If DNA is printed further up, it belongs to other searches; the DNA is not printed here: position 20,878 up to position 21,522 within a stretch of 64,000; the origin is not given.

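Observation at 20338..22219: Six-gene translationally coupled ECF sigma operon encoding only small Cys/His-rich proteins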

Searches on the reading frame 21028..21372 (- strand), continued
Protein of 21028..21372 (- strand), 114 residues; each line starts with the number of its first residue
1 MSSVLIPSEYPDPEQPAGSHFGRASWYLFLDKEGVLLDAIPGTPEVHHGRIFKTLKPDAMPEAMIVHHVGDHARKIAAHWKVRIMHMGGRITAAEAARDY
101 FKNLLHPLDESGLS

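Call 40: find_encoding_contigs(protein=P0018, flank=7000, max_places=3)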
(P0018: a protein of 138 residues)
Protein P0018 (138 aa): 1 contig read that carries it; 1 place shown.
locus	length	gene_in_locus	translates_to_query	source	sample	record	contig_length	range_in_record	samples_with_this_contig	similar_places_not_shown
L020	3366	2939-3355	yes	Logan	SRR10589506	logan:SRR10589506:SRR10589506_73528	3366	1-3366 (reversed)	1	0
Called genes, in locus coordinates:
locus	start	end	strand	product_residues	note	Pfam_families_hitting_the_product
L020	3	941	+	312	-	?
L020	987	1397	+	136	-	PF03929:PepSY_TM, PF16357:PepSY_TM_like_2 (faint)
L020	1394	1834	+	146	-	PF16267:DUF4920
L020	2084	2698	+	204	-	PF07638:Sigma70_ECF (weak), PF12645:HTH_16, PF04542:Sigma70_r2, PF08281:Sigma70_r4_2, PF04545:Sigma70_r4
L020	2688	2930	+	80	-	-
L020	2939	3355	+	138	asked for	-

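Call 41: find_encoding_contigs(protein=P0023, flank=7000, max_places=4)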
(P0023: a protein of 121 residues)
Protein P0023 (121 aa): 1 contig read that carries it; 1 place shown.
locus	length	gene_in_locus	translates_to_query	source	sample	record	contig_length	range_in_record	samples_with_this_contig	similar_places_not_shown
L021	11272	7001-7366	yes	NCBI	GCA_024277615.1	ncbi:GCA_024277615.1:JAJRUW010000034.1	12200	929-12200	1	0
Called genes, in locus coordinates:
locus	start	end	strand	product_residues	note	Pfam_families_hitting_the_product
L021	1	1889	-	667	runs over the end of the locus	PF01551:Peptidase_M23, PF27332:TP_0781 (faint)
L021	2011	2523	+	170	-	-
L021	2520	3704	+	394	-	PF13562:NTP_transf_4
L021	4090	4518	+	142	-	-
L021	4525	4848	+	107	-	PF11950:DUF3467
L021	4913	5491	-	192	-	PF14378:PAP2_3, PF01569:PAP2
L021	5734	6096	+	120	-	PF00085:Thioredoxin, PF13098:Thioredoxin_2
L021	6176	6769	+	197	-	PF12645:HTH_16, PF04542:Sigma70_r2, PF08281:Sigma70_r4_2, PF04545:Sigma70_r4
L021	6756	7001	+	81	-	-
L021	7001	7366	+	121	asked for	PF02579:Nitro_FeMo-Co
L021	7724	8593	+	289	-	-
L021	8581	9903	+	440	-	PF13187:Fer4_9 (weak), PF12797:Fer4_2 (weak), PF12837:Fer4_6 (weak), PF12838:Fer4_7 (weak), PF13237:Fer4_10, PF07992:Pyr_redox_2, PF13738:Pyr_redox_3, PF00070:Pyr_redox, +4 more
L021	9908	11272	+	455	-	?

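Call 42: find_encoding_contigs(protein=P0022, flank=7000, max_places=4)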
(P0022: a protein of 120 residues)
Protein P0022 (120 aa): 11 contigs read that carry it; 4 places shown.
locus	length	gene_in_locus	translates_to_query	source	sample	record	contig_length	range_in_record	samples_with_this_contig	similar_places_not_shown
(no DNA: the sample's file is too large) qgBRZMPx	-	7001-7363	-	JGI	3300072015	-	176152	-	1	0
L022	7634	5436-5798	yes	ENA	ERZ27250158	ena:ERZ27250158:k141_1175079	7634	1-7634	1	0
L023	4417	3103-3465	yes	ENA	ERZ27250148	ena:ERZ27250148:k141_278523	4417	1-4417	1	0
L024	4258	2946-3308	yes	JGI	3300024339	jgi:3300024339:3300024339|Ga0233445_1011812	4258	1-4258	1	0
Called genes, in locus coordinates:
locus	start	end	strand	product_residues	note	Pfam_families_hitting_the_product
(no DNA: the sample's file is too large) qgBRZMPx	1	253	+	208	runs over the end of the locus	PF00702:Hydrolase, PF13419:HAD_2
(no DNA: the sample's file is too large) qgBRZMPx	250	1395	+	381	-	PF24708:Lip_C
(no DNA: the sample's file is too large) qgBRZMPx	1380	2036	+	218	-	PF00702:Hydrolase, PF13419:HAD_2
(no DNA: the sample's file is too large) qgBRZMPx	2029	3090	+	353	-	PF00730:HhH-GPD, PF00293:NUDIX, PF14815:NUDIX_4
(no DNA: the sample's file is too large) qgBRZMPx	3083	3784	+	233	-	PF01553:Acyltransferase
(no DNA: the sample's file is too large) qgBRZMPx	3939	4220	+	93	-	-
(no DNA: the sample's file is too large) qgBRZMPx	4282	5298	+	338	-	-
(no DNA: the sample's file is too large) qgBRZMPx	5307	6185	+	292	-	PF01297:ZnuA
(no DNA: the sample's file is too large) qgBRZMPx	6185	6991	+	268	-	PF00950:ABC-3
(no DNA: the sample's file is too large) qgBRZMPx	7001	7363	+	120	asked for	PF02579:Nitro_FeMo-Co (weak)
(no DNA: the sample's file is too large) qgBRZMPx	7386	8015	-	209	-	PF01209:Ubie_methyltran, PF13489:Methyltransf_23, PF07021:MetW (weak), PF13847:Methyltransf_31, PF08241:Methyltransf_11, PF08242:Methyltransf_12, PF13649:Methyltransf_25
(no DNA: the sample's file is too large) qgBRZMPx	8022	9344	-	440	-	PF13084:DUF3943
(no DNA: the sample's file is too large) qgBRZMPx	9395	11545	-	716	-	PF01734:Patatin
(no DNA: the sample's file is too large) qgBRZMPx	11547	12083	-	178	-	PF09695:YtfJ_HI0045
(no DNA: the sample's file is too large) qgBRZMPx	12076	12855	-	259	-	PF12801:Fer4_5, PF00037:Fer4 (faint), PF12838:Fer4_7 (faint), PF14697:Fer4_21 (faint), PF12801:Fer4_5, PF13237:Fer4_10 (weak)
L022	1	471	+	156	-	?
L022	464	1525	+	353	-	PF00730:HhH-GPD, PF00293:NUDIX, PF14815:NUDIX_4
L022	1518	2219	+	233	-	PF01553:Acyltransferase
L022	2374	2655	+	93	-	-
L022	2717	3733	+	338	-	-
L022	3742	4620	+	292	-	PF01297:ZnuA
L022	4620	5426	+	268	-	PF00950:ABC-3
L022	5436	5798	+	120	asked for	PF02579:Nitro_FeMo-Co (weak)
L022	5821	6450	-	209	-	PF01209:Ubie_methyltran, PF13489:Methyltransf_23, PF07021:MetW (weak), PF13847:Methyltransf_31, PF08241:Methyltransf_11, PF08242:Methyltransf_12, PF13649:Methyltransf_25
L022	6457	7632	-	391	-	?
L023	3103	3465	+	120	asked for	PF02579:Nitro_FeMo-Co (weak)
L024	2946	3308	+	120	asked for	PF02579:Nitro_FeMo-Co (weak)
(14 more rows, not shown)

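Call 43: find_encoding_contigs(protein=P0020, flank=7000, max_places=4)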
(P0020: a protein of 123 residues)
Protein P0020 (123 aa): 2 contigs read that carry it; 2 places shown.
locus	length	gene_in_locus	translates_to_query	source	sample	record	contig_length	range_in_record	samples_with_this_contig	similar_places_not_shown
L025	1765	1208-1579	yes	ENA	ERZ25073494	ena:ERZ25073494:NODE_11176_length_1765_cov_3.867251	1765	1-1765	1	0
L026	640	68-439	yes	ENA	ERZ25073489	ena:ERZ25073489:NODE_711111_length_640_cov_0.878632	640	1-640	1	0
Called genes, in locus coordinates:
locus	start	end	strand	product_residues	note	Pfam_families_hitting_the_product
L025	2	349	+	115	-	?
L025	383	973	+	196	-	PF07638:Sigma70_ECF, PF12645:HTH_16, PF04542:Sigma70_r2, PF08281:Sigma70_r4_2, PF04545:Sigma70_r4 (weak)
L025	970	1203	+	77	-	-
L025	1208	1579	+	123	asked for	PF02579:Nitro_FeMo-Co (weak)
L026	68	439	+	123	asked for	PF02579:Nitro_FeMo-Co (weak)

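Call 61: search_protein_families(library=pfam, proteins=[L022:2717-3733:+, L022:2374-2655:+, L022:3742-4620:+, L022:5436-5798:+, L021:7724-8593:+, L021:8581-9903:+, L021:5734-6096:+, L016:623-937:+, L016:992-1231:+], max_evalue=0.01)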
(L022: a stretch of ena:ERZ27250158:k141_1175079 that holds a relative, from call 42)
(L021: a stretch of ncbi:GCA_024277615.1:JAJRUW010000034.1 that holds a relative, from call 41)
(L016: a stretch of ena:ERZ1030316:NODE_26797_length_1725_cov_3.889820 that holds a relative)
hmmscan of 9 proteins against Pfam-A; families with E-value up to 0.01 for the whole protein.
L022:2717-3733:+ (338 aa): 0 families

L022:2374-2655:+ (93 aa): 0 families

L022:3742-4620:+ (292 aa): 1 family
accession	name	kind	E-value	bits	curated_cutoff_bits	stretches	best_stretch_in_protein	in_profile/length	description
PF01297.22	ZnuA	-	8.8e-56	189.7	29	1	21-287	1-261/263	Zinc-uptake complex component A periplasmic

L022:5436-5798:+ (120 aa): 1 family
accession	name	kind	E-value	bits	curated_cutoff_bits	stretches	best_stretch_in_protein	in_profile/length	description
PF02579.22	Nitro_FeMo-Co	-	1.2e-06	29.1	26.3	1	14-100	2-93/94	Dinitrogenase iron-molybdenum cofactor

L021:7724-8593:+ (289 aa): 1 family
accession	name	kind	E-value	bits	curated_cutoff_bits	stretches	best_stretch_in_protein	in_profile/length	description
PF14358.11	DUF4405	-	2.5e-06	28.4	26.7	0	256-278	41-63/66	Domain of unknown function (DUF4405)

L021:8581-9903:+ (440 aa): 27 families (the best 25 are shown)
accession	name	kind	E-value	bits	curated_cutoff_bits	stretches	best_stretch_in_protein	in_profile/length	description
PF13738.12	Pyr_redox_3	-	2.9e-44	152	30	1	178-421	1-269/305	Pyridine nucleotide-disulphide oxidoreductase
PF07992.20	Pyr_redox_2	-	6.4e-28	98.4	26.1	1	176-432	2-251/291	Pyridine nucleotide-disulphide oxidoreductase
PF03486.20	HI0933_like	-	2.9e-11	43.7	50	2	222-303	85-171/244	HI0933-like protein Rossmann domain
PF00070.33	Pyr_redox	-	1.1e-09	39.1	22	1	326-395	1-70/82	Pyridine nucleotide-disulphide oxidoreductase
PF13237.11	Fer4_10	-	4.4e-09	36.6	25.5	1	58-107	2-53/53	4Fe-4S dicluster domain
PF12797.12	Fer4_2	-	2e-08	34.1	24.5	1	57-77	2-22/22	4Fe-4S binding domain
PF00037.32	Fer4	-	2.4e-08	33.9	21.1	1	59-78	2-21/24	4Fe-4S binding domain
PF12837.12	Fer4_6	-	3.4e-08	33.5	25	1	58-79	2-23/24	4Fe-4S binding domain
PF12838.12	Fer4_7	-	3.2e-07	31.1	27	1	65-110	2-52/52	4Fe-4S dicluster domain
PF13187.11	Fer4_9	-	2e-06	28.2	27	1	64-111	1-52/52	4Fe-4S dicluster domain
PF14697.11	Fer4_21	-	2.1e-06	28.2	35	1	63-112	6-58/59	4Fe-4S dicluster domain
PF13484.11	Fer4_16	-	3.8e-06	28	30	0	64-77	52-65/66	4Fe-4S double cluster binding domain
PF13434.12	Lys_Orn_oxgnase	-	2.7e-05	23.9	21.3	1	255-364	114-229/339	L-lysine 6-monooxygenase/L-ornithine 5-monooxygenase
PF00890.30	FAD_binding_2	-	2.8e-05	23.9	20.4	1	177-211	2-37/414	FAD binding domain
PF13450.12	NAD_binding_8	-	8.4e-05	23.2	21.9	1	179-219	1-42/68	NAD(P)-binding Rossmann-like domain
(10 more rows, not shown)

L021:5734-6096:+ (120 aa): 4 families
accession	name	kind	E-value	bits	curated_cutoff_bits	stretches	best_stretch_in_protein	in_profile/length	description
PF00085.26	Thioredoxin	-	2.8e-28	98.4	23.5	1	12-111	2-102/103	Thioredoxin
PF13098.12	Thioredoxin_2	-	5.6e-08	33.5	27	1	30-110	7-104/104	Thioredoxin-like domain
PF13905.12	Thioredoxin_8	-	0.0023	18.7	27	0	31-71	4-46/94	Thioredoxin-like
PF02114.22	Phosducin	-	0.003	17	23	1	31-98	149-215/265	Phosducin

L016:623-937:+ (104 aa): 0 families

L016:992-1231:+ (79 aa): 0 families

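Call 68: list_cluster_members(proteins=[P0017, P0018, P0019, P0020, P0021, P0022, P0023, P0024, P0025, P0026])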
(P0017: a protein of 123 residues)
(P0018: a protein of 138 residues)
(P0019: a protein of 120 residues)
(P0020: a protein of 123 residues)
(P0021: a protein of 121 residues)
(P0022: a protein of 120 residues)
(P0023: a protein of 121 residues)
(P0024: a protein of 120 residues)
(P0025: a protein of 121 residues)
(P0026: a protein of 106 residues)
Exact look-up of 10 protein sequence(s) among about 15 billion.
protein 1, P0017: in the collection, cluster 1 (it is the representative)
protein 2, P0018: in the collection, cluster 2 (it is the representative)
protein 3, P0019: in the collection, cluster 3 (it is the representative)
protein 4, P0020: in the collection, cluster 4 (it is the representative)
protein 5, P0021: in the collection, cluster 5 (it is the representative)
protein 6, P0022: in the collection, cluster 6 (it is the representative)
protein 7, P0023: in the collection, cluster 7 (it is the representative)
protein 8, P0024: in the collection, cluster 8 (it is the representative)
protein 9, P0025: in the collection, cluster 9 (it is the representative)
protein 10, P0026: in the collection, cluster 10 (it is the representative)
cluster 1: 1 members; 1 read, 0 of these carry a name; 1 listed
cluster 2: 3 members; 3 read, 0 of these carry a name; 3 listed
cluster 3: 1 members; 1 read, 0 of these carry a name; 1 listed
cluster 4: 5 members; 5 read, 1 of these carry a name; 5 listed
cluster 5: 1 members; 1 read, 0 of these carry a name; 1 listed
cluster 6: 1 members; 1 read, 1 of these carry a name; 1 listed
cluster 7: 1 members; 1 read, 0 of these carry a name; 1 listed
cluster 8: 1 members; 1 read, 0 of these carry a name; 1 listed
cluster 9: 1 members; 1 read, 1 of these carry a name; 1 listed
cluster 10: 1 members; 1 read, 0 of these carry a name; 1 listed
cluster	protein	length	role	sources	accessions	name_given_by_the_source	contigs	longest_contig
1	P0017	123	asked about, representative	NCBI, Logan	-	-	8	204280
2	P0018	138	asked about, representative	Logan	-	-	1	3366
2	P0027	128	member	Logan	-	-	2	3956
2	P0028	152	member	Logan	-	-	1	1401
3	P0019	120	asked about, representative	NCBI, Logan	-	-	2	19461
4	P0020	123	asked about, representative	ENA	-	-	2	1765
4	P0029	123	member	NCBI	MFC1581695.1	hypothetical protein ACFL3L_02195 [Candidatus Neomarinimicrobiota bacterium]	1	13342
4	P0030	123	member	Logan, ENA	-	-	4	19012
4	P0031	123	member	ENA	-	-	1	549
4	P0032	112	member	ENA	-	-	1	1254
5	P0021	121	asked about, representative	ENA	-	-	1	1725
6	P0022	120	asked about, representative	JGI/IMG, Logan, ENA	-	predicted Fe-Mo cluster-binding NifX family protein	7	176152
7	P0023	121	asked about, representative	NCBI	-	-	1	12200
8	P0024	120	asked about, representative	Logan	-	-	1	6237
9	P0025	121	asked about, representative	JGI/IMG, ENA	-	predicted Fe-Mo cluster-binding NifX family protein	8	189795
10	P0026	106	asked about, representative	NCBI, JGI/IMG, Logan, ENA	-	-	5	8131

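Call 69: find_encoding_contigs(protein=P0030, flank=7000, max_places=2)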
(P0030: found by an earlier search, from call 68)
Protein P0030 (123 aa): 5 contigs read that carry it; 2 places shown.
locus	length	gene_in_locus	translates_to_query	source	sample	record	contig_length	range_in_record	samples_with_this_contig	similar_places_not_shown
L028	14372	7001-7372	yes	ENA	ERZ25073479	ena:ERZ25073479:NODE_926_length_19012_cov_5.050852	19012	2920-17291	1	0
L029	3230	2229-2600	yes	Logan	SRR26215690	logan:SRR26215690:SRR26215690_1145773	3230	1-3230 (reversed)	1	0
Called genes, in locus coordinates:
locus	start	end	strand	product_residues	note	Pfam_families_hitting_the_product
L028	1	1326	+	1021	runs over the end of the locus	PF07517:SecA_DEAD, PF00270:DEAD (weak), PF01043:SecA_PP_bind, PF21090:P-loop_SecA, PF07516:SecA_SW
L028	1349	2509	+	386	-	PF01053:Cys_Met_Meta_PP, PF00155:Aminotran_1_2 (weak)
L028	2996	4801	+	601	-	PF03600:CitMHS, PF02080:TrkA_C, PF00939:Na_sulph_symp, PF03600:CitMHS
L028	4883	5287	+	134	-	PF01575:MaoC_dehydratas, PF13452:FAS1_DH_region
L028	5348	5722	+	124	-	PF00903:Glyoxalase (weak), PF18029:Glyoxalase_6 (weak)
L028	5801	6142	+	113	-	PF00085:Thioredoxin, PF13098:Thioredoxin_2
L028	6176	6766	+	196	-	PF07638:Sigma70_ECF, PF12645:HTH_16, PF04542:Sigma70_r2, PF08281:Sigma70_r4_2, PF04545:Sigma70_r4 (weak)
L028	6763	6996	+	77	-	-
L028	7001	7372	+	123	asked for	PF02579:Nitro_FeMo-Co (weak)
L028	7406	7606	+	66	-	PF19628:DUF6132 (weak)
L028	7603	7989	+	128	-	PF03625:DUF302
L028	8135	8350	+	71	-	PF09723:Zn_ribbon_8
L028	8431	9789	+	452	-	PF01554:MatE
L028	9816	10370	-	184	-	PF02632:BioY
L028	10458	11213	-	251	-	PF00106:adh_short, PF01370:Epimerase (weak), PF08659:KR, PF13561:adh_short_C2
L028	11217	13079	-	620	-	PF00474:SSF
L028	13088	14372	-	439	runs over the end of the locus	PF08486:SpoIID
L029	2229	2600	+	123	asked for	PF02579:Nitro_FeMo-Co (weak)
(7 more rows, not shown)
